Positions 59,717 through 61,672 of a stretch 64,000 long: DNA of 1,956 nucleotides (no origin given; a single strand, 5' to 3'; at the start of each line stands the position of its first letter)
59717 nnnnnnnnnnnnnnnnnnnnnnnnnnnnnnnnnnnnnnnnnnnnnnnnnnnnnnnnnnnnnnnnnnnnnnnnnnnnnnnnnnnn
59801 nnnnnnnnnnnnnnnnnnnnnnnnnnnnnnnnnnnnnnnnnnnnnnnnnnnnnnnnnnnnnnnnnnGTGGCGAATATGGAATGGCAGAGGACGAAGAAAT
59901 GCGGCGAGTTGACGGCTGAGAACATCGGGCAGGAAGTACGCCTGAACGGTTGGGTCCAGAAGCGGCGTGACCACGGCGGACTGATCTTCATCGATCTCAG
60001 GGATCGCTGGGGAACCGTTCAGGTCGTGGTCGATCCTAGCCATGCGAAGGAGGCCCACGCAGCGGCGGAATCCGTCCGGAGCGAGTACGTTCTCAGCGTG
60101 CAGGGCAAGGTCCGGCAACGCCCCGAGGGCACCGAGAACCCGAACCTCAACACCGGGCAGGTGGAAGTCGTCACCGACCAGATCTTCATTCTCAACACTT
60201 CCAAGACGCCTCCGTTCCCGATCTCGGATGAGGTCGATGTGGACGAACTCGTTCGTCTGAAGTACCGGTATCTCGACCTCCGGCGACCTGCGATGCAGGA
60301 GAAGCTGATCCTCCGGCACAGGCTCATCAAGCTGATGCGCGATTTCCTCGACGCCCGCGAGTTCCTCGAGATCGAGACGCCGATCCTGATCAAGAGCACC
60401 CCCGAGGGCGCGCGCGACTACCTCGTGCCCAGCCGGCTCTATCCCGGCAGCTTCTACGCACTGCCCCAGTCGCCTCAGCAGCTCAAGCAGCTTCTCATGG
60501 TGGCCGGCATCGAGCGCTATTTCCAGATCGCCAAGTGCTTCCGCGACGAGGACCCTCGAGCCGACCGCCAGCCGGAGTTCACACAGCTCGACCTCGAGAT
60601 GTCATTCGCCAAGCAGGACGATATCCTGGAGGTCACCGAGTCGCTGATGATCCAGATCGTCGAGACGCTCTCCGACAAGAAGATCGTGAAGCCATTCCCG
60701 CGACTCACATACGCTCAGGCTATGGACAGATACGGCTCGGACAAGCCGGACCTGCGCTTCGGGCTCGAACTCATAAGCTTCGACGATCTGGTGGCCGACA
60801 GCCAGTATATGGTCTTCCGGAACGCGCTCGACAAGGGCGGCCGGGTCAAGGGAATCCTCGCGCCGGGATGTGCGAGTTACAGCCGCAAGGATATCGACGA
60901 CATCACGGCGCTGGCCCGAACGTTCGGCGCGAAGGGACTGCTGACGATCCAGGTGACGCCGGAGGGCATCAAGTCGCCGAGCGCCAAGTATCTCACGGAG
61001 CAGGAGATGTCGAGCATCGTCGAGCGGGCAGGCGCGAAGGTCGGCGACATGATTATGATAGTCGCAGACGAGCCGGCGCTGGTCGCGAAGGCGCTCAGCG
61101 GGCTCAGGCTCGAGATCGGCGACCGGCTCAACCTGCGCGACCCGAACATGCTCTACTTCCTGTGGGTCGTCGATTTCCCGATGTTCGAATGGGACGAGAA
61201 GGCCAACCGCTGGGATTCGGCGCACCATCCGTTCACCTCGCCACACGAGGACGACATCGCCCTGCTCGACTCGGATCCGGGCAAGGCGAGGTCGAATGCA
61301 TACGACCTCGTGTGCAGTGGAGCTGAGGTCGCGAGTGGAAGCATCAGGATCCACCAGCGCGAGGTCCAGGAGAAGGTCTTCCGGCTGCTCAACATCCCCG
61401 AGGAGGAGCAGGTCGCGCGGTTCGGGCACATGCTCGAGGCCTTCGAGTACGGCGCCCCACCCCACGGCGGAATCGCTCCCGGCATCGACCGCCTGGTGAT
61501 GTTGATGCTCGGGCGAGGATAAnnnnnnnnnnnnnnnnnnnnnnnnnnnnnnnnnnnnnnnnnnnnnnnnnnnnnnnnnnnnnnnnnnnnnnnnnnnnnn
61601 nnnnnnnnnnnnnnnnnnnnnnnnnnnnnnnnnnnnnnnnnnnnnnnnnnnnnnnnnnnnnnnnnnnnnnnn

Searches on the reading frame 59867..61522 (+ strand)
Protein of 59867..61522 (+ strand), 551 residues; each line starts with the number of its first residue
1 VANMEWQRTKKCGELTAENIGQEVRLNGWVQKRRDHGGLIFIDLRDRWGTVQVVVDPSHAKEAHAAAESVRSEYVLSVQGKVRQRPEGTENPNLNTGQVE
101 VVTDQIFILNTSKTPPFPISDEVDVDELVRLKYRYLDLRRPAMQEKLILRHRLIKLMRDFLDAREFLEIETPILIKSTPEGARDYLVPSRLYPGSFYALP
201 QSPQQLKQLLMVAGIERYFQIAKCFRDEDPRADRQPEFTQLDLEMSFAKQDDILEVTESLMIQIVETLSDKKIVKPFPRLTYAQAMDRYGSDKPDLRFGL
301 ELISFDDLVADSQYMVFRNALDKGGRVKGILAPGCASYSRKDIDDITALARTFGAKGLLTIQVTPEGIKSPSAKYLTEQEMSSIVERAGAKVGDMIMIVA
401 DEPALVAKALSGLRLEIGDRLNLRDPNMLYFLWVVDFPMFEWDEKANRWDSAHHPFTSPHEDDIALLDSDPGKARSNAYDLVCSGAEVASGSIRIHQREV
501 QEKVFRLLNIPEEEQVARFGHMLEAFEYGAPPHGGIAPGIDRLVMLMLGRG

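Call 38: search_protein_families(library=pfam, proteins=[window:59867-61522:+], max_evalue=0.00001)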
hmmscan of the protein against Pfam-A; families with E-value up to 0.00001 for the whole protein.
window:59867-61522:+ (551 aa): 3 families
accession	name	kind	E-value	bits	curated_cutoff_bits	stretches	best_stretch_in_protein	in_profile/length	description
PF00152.25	tRNA-synt_2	-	2.7e-115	385.1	25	1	127-549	2-294/308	tRNA synthetases class II (D, K and N)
PF02938.19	GAD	-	2.7e-25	88.9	23.4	1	317-410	1-95/95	GAD domain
PF01336.31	tRNA_anti-codon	-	7.9e-17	61.4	27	1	24-108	1-74/75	OB-fold nucleic acid binding domain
